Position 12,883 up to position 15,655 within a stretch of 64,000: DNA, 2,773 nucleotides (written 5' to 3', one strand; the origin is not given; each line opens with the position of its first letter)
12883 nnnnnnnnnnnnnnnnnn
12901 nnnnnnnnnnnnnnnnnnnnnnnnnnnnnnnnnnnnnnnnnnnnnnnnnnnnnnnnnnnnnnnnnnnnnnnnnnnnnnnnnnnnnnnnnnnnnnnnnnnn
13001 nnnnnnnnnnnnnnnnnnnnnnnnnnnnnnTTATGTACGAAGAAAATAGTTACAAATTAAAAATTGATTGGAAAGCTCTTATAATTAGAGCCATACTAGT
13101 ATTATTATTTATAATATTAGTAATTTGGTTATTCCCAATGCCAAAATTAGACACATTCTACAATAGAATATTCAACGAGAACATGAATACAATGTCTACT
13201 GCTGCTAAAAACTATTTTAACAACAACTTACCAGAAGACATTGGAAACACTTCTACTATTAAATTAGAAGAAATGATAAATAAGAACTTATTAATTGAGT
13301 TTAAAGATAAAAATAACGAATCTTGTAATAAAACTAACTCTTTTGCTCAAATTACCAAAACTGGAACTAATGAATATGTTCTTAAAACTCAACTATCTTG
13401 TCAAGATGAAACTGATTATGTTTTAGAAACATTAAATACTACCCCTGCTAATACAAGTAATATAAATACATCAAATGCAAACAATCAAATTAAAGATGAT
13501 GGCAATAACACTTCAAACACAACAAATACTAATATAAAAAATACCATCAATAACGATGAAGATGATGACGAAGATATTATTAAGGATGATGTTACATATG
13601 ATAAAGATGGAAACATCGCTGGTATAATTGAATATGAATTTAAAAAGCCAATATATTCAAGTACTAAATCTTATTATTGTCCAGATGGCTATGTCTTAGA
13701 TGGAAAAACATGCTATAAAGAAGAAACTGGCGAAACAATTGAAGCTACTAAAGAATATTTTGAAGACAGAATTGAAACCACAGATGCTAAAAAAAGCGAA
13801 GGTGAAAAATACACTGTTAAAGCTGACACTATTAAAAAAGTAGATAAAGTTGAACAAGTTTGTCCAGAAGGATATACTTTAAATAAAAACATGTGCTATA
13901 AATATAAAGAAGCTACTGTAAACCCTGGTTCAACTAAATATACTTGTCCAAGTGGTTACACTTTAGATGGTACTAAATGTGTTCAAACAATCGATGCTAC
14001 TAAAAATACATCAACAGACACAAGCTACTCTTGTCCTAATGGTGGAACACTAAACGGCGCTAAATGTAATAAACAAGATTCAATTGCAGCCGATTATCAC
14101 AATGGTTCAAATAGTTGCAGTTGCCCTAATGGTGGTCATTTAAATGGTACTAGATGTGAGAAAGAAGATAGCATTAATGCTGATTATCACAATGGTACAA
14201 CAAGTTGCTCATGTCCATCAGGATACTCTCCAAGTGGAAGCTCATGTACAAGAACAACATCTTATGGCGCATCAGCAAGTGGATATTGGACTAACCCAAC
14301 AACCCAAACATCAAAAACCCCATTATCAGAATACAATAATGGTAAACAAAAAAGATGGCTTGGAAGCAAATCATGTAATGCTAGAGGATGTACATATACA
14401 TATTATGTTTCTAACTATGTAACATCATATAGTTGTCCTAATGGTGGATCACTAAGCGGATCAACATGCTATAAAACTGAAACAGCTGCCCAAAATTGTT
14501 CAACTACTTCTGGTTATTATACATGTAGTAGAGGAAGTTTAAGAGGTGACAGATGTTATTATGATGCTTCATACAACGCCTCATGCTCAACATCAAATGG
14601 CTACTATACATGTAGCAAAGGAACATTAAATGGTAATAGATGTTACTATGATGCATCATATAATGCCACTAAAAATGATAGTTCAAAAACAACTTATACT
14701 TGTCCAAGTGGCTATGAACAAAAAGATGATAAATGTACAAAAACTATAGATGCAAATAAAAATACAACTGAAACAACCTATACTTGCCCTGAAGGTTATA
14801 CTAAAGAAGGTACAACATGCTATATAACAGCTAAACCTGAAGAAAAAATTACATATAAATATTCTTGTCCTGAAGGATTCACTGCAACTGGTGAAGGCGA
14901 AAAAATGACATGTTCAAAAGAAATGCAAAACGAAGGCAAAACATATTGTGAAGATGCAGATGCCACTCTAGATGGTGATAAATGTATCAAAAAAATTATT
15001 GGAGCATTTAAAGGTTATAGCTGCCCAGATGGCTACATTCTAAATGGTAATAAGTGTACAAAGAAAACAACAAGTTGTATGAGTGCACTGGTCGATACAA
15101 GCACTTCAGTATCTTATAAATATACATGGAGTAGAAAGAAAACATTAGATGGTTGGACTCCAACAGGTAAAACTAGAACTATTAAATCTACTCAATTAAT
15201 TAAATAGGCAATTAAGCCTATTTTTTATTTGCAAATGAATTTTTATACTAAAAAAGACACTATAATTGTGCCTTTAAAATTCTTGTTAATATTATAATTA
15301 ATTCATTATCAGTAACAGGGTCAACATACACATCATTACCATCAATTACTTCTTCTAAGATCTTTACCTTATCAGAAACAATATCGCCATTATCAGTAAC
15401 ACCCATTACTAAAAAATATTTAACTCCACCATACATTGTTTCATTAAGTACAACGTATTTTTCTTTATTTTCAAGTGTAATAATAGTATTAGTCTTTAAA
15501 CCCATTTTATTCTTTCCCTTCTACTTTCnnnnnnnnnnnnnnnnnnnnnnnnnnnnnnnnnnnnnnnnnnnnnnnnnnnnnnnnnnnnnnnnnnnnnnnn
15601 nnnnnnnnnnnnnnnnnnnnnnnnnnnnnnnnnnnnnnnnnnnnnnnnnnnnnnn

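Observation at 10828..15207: Plus-strand operon of three membrane-anchored proteins: an HPD-less J-like protein, a PT-linker protein and a giant Cys-repeat surface protein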

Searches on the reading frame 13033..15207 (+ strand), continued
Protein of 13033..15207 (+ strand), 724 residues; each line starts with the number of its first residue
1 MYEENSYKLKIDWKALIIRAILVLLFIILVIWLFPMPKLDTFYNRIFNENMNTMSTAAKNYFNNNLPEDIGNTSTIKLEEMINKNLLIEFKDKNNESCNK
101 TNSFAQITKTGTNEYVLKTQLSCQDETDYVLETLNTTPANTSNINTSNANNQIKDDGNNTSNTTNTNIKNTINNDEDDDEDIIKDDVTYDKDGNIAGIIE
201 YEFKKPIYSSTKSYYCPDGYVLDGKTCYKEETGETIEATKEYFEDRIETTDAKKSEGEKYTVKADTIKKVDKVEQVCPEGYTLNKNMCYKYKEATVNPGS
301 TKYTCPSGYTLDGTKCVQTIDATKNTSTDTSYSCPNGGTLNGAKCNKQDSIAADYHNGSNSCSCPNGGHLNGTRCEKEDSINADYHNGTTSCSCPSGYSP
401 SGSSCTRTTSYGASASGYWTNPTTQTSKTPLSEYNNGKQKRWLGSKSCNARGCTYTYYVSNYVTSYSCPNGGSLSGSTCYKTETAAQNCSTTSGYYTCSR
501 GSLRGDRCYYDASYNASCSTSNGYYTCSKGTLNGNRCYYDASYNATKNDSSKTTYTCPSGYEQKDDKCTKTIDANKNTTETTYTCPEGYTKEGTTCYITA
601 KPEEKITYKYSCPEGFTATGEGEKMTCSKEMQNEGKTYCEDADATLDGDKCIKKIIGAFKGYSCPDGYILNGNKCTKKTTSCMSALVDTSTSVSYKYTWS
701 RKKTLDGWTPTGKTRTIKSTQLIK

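Call 34: fold_search(model_id=the predicted structure, library=pdb)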
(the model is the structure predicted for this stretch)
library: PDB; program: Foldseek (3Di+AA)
matches with E <= 10: 119; with E <= 0.001: 0
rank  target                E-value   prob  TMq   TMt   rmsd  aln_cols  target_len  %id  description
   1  6ue8_L                9.4e-01  0.05  0.04  0.11  37.2       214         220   14  Structure of tetrameric sIgA complex (Class 1) (released 2020-02-19)
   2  6imm_N                1.3e+00  0.02  0.05  0.08  46.5       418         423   10  Cryo-EM structure of an alphavirus, Sindbis virus (released 2019-03-13)
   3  6lxw_A                1.8e+00  0.03  0.04  0.11  35.3       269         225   11  Cryo-EM structure of human secretory immunoglobulin A in complex with the N-terminal domain of SpsA (released 2020-05-27)
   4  6ue8_K                2.1e+00  0.06  0.04  0.11  29.5       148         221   11  Structure of tetrameric sIgA complex (Class 1) (released 2020-02-19)
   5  2qkd                  2.2e+00  0.57  0.06  0.11   2.9        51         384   14  Crystal structure of tandem ZPR1 domains (released 2007-08-07)
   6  6lxw_C                2.3e+00  0.06  0.04  0.11  29.1       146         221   10  Cryo-EM structure of human secretory immunoglobulin A in complex with the N-terminal domain of SpsA (released 2020-05-27)
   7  9r2e_P                2.7e+00  0.07  0.04  0.12  28.4       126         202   11  Structure of ARGX-121 Fab fragment in complex with the Fc fragment of IgA1 (released 2025-05-14)
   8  8skv_A                2.7e+00  0.05  0.04  0.11  29.2       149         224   10  Structure of human SIgA1 in complex with Streptococcus pyogenes protein M4 (Arp4) (released 2023-10-25)
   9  8k36_A                3.6e+00  0.07  0.05  0.19  27.5       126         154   11  Structure of the bacteriophage lambda tail tube (released 2023-11-15)
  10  7jg1_D                3.6e+00  0.04  0.04  0.11  26.2       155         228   12  Dimeric Immunoglobin A (dIgA) (released 2020-11-11)
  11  8ova_BU               3.8e+00  0.12  0.06  0.21   7.8        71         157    4  CRYO-EM STRUCTURE OF TRYPANOSOMA BRUCEI PROCYCLIC FORM 80S RIBOSOME : PARENTAL STRAIN (released 2023-11-29)
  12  8ds7_H                4.0e+00  0.09  0.04  0.12  30.7        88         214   11  Tumor-activated antibody derivatives targeting CTLA4 (released 2024-02-07)
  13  5njd_A                4.0e+00  0.08  0.04  0.08  20.8        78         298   13  Structure of Interleukin 23 in complex with Briakinumab FAb (released 2018-01-03)
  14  3mnm_C                4.0e+00  0.03  0.03  0.18  32.6       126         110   12  Crystal structure of GAE domain of GGA2p from Saccharomyces cerevisiae (released 2010-09-08)
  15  2a22_A                4.1e+00  0.41  0.04  0.16   1.5        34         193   20  Structure of Vacuolar Protein Sorting 29 from Cryptosporidium Parvum (released 2005-08-16)
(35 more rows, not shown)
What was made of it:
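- Tried and rejected: Full-length gene 3 model against the PDB: nothing (call 34).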

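Call 39: search_protein_families(library=pfam, proteins=[L003:5034-6548:+, L026:5497-6981:+, L019:3221-4732:+, L032:5758-6984:+, L022:6018-6986:+, L047:3113-4996:+, L053:6827-9196:+, L055:8813-10564:+, L061:4737-6533:+, L048:3312-4427:+], max_evalue=0.05)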
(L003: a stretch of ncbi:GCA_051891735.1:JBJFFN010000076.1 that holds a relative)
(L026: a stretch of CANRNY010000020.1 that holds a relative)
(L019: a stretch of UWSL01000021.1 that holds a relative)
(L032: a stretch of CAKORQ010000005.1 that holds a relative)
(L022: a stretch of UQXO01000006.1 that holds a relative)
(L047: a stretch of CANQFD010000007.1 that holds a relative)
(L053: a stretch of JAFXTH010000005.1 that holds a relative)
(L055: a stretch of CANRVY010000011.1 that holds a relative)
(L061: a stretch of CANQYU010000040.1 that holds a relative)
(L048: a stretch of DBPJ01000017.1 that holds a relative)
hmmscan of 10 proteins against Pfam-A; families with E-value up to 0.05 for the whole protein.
L003:5034-6548:+ (504 aa): 3 families
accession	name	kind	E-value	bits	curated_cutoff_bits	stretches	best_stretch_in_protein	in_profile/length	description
PF00226.36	DnaJ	-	8e-10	39.1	27.8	1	23-90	1-63/63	DnaJ domain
PF20193.3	DUF6556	-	0.00032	21.4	28.1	1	122-192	30-100/113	Family of unknown function (DUF6556)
PF03938.19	OmpH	-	0.014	16.1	32.4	0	34-96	37-96/141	Outer membrane protein (OmpH-like)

L026:5497-6981:+ (494 aa): 2 families
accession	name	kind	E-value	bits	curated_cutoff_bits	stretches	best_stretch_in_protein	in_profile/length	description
PF00226.36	DnaJ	-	2.4e-08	34.4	27.8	1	4-69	1-63/63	DnaJ domain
PF05887.16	Trypan_PARP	-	0.0047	17.3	100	1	144-192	69-116/134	Procyclic acidic repetitive protein (PARP)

L019:3221-4732:+ (503 aa): 0 families

L032:5758-6984:+ (408 aa): 3 families
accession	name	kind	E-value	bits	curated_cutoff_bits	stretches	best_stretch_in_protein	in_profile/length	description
PF10518.14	TAT_signal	-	2.8e-07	30.6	22.7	1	12-31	1-20/21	TAT (twin-arginine translocation) pathway signal sequence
PF18467.7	DUF5613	-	0.016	16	33.3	1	80-149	18-87/97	Domain of unknown function (DUF5613)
PF10399.14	UCR_Fe-S_N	-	0.044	13.6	24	0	10-30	6-26/41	Ubiquitinol-cytochrome C reductase Fe-S subunit TAT signal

L022:6018-6986:+ (322 aa): 0 families

L047:3113-4996:+ (627 aa): 0 families

L053:6827-9196:+ (789 aa): 2 families
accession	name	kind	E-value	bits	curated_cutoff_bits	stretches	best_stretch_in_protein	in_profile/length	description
PF02494.22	HYR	-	1.8e-06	28.6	21.7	0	517-544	52-79/81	HYR domain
PF08305.17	NPCBM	-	0.041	14.3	23.9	0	446-570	8-133/137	NPCBM/NEW2 domain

L055:8813-10564:+ (583 aa): 1 family
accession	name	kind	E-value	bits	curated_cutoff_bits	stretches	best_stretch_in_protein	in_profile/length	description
PF01199.23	Ribosomal_L34e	-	0.049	14.3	27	1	447-494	20-67/94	Ribosomal protein L34e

L061:4737-6533:+ (598 aa): 2 families
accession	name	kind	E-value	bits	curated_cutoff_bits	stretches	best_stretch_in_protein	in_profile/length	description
PF09479.16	Flg_new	-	2.4e-43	146.5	27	3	277-337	1-64/65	Listeria-Bacteroides repeat domain (List_Bact_rpt)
PF07790.16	Pilin_N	-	0.017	16.4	25.2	0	13-68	9-67/78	Archaeal Type IV pilin, N-terminal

L048:3312-4427:+ (371 aa): 0 families
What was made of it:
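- The Tat signal in one clade implies the partner domain is folded before export (call 39).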

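Call 44: search_solved_structures(query=A2, max_evalue=1)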
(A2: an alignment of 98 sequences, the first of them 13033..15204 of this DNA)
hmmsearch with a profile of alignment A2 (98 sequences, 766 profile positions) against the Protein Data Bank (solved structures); distinct sequences matched with E-value up to 1: 2.
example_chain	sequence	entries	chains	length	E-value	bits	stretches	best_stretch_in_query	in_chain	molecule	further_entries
2i13_A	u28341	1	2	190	0.00027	22.6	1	482-627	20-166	Aart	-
2vuv_A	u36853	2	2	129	0.54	11.7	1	277-319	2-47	CODAKINE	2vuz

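Call 63: fold_search(model_id=the predicted structure, library=viral)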
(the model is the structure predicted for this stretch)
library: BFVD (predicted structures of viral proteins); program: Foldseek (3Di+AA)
matches with E <= 10: 341; with E <= 0.001: 1
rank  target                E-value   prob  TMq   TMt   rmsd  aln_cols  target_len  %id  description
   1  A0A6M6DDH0            1.7e-08  0.99  0.07  0.05  54.1       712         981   14  (no name in the UniProt tables at hand)
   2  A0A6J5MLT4            5.5e-03  0.30  0.05  0.11  40.5       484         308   12  Uncharacterized protein [uncultured Caudovirales phage]
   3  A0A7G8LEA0            1.4e-02  0.12  0.08  0.09  61.6       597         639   10  (no name in the UniProt tables at hand)
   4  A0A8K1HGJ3            7.2e-02  0.03  0.05  0.06  56.0       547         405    8  Capsid protein [Red panda feces-associated circular DNA virus 19]
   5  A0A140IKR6            5.9e-01  0.69  0.06  0.35  19.7       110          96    6  Orf-6 protein [Lymantria dispar multicapsid nuclear polyhedrosis virus]
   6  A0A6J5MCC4            6.5e-01  0.03  0.04  0.05  42.1       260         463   11  Concanavalin A-like lectin/glucanases superfamily [uncultured Caudovirales phage]
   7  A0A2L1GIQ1            6.8e-01  0.04  0.06  0.08  52.4       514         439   10  (no name in the UniProt tables at hand)
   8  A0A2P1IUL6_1          7.2e-01  0.13  0.05  0.10  14.0       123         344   13  Genome polyprotein (Fragment) [Yellow fever virus]
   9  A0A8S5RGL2            8.3e-01  0.02  0.04  0.04  47.6       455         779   11  Uncharacterized protein [virus sp. ctQmo6]
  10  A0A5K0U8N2            9.5e-01  0.82  0.05  0.14   6.5        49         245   14  Uncharacterized protein [Yasminevirus sp. GU-2018]
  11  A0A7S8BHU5            1.0e+00  0.02  0.05  0.07  38.6       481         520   10  Polyprotein (Fragment) [Toscana virus]
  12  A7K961                1.1e+00  0.63  0.06  0.32   4.6        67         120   10  Uncharacterized protein z451L [Chlorovirus heliozoae]
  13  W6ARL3                1.1e+00  0.25  0.06  0.19   6.3        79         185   14  Uncharacterized protein [Erwinia phage Ea35-70]
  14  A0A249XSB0            1.3e+00  0.60  0.05  0.26   3.1        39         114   13  Uncharacterized protein [Mycobacterium phage Phabba]
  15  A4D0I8                1.3e+00  0.11  0.05  0.10  20.7       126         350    9  Polyprotein (Fragment) [Dengue virus type 3]
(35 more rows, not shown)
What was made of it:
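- One Foldseek hit to an unnamed viral protein (E=1.7e-8, call 63).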

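Call 64: search_dna_similar(query=window:13033-15204:+, collection=phages, mode=protein, max_evalue=0.001, max_rows=15)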
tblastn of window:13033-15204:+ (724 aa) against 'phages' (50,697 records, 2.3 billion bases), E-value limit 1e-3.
No match.
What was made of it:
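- tblastn finds no match in 50,697 phage genomes (call 64).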

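Call 79: search_protein_families(library=pfam, proteins=[L051:2735-4519:+, L051:4512-6836:+, L049:160-2709:+, L049:2684-5680:+, L049:5742-6239:+, L049:6242-6871:+, L061:4194-4655:+, L060:5067-6923:+, L062:5456-6979:+, L013:422-2065:+], max_evalue=0.001)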
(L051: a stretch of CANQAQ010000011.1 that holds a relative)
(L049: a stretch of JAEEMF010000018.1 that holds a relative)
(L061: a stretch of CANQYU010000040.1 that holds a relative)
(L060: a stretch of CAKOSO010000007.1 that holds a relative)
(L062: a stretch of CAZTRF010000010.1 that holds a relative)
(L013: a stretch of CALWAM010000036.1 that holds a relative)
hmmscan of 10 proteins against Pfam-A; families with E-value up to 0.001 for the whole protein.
L051:2735-4519:+ (594 aa): 4 families
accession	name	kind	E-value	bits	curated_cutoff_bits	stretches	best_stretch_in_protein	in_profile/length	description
PF00664.28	ABC_membrane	-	2.4e-34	119.7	28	1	25-301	2-274/274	ABC transporter transmembrane region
PF00005.33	ABC_tran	-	7.9e-32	111.2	25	1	364-514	1-136/137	ABC transporter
PF02463.25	SMC_N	-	4.3e-05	23.5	40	1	412-557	118-211/220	RecF/RecN/SMC N terminal domain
PF03193.22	RsgA_GTPase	-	0.00064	20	30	0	363-396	96-128/174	RsgA GTPase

L051:4512-6836:+ (774 aa): 6 families
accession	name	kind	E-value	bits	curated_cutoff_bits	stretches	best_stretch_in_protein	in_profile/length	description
PF00664.28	ABC_membrane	-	5e-51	174.4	28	1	244-488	37-274/274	ABC transporter transmembrane region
PF00005.33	ABC_tran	-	3.2e-26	93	25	1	554-701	2-137/137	ABC transporter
PF02463.25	SMC_N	-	4.2e-08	33.3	40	1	82-742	56-210/220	RecF/RecN/SMC N terminal domain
PF13401.12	AAA_22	-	0.00021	22.1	27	0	566-706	8-100/130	AAA domain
PF01695.23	IstB_IS21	-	0.00039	20.4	24.1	0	499-580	24-109/238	IstB-like ATP binding protein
PF03193.22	RsgA_GTPase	-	0.00066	20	30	1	543-606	87-149/174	RsgA GTPase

L049:160-2709:+ (849 aa): 0 families

L049:2684-5680:+ (998 aa): 0 families

L049:5742-6239:+ (165 aa): 3 families
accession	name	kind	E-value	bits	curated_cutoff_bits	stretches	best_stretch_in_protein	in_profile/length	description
PF00583.31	Acetyltransf_1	-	1e-09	39.1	20.7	1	51-143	20-112/116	Acetyltransferase (GNAT) family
PF13302.13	Acetyltransf_3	-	2e-08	35.5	25.4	1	65-147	56-137/138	Acetyltransferase (GNAT) domain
PF13508.13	Acetyltransf_7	-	0.00025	21.8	27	1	63-127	4-65/84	Acetyltransferase (GNAT) domain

L049:6242-6871:+ (209 aa): 1 family
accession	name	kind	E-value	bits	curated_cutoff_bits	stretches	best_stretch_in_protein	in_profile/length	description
PF00882.24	Zn_dep_PLPC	-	0.00024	21.6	26.8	1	17-85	18-95/167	Zinc dependent phospholipase C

L061:4194-4655:+ (153 aa): 2 families
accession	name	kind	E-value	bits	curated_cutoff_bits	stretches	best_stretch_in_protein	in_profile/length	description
PF12732.12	YtxH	-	5.9e-18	65.5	37.5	1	10-71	2-69/71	YtxH-like protein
PF17274.7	DUF5339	-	3.1e-05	25.2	27.7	1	39-94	9-65/70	Family of unknown function (DUF5339)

L060:5067-6923:+ (618 aa): 0 families

L062:5456-6979:+ (507 aa): 0 families

L013:422-2065:+ (547 aa): 0 families
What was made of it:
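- Tried and rejected: Neighbours of distant N-module paralogues (ABC exporters, GNAT, YtxH) show no recurrent partner, so they give no functional hint (call 79).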

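Call 80: search_protein_families(library=phrogs, proteins=[window:13033-15204:+], max_evalue=0.01)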
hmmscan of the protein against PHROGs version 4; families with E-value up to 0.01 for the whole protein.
window:13033-15204:+ (724 aa): 0 families

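Call 81: search_protein_families(library=padloc, proteins=[window:13033-15204:+], max_evalue=0.01)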
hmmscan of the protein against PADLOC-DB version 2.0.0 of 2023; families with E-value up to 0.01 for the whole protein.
window:13033-15204:+ (724 aa): 0 families
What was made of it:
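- Tried and rejected: Prophage or defence island: PHROGs hits only the J-like head, PADLOC gives nothing, and 50,697 phage genomes give nothing (calls 64, 80, 81).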

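Call 86: search_protein_families(library=pfam, proteins=[L056:1814-12511:+], max_evalue=0.001)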
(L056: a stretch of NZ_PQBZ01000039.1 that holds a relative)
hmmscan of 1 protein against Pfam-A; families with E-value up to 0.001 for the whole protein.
L056:1814-12511:+ (3566 aa): 0 families

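Call 92: find_related_loci(query=A1, collection=viral_contigs, flank=5000)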
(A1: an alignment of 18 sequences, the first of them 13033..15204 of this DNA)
Query A1 (724 aa) in viral_contigs; peptide patterns used: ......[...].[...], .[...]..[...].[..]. (x = any residue, [..] = any of these).
47 stretches matched a pattern; 1 encode a relative of the query (tblastn E <= 1e-3); 1 distinct loci.
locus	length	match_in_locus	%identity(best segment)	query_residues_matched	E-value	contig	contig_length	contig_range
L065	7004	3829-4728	30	189-667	2e-17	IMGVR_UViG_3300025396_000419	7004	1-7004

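Call 94: search_protein_families(library=pfam, proteins=[P0206, P0216, L065:3772-5262:+, L065:2849-3727:+, L065:401-1630:+, L065:6388-6933:+], max_evalue=0.01)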
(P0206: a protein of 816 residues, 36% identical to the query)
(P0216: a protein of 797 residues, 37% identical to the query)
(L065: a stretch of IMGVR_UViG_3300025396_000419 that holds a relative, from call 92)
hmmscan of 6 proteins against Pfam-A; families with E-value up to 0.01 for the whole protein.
P0206 (816 aa): 6 families
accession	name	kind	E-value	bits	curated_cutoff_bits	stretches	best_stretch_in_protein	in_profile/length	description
PF12662.13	cEGF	-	2e-07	31.2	26.6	0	672-687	5-20/24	Complement Clr-like EGF-like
PF25636.1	PBCV1_P7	-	8.6e-06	25.9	30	0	699-711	12-24/38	PBCV-1 P7 disulphide-bonded subdomain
PF09064.16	EGF_Tme5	-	0.00012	22.4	22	0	401-425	5-29/34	Thrombomodulin like fifth domain, EGF-like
PF15888.10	FOG_N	-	0.0015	19.5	27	0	549-584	2-35/111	Folded gastrulation N-terminus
PF19202.5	DUF5874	-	0.0026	18.5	27.1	0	330-381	11-68/74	Family of unknown function (DUF5874)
PF00084.26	Sushi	-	0.0064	17.3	20.7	0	406-427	17-38/56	Sushi repeat (SCR repeat)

P0216 (797 aa): 0 families

L065:3772-5262:+ (497 aa): 0 families

L065:2849-3727:+ (293 aa): 0 families

L065:401-1630:+ (410 aa): 2 families
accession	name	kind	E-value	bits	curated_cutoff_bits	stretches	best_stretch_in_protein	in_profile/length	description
PF01446.23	Rep_1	-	1.3e-09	38.4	33.2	1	57-175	14-134/253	Replication protein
PF23343.2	REP_ORF2-G2P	-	0.0011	19.7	27.8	1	88-174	2-75/99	Replication-associated protein ORF2/G2P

L065:6388-6933:+ (182 aa): 3 families
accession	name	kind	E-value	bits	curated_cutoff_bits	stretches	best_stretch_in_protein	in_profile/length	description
PF05707.18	Zot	-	1.1e-13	51.6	20.3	1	52-115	79-144/197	Zonular occludens toxin (Zot)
PF13173.12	AAA_14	-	0.00046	20.6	27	1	5-73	7-79/129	AAA domain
PF02562.22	PhoH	-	0.0076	16.2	27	0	55-65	121-131/205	PhoH-like protein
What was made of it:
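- On cEGF / EGF-like domain: The homologue P0206 reaches 31.2 bits with no individually significant stretch (call 94).
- Closest known: cEGF / EGF-like C-terminal hairpin. Different: One homologue, P0206, reaches 31.2 only by summing (call 94).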

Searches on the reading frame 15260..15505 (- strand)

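Call 8: search_protein_families(library=pfam, proteins=[window:15260-15505:-], max_evalue=0.1)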
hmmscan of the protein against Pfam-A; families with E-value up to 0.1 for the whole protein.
window:15260-15505:- (81 aa): 1 family
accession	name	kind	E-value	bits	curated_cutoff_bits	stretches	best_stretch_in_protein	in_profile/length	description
PF06949.16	DUF1292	-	0.00011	23.4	24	1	13-69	4-63/75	Protein of unknown function (DUF1292)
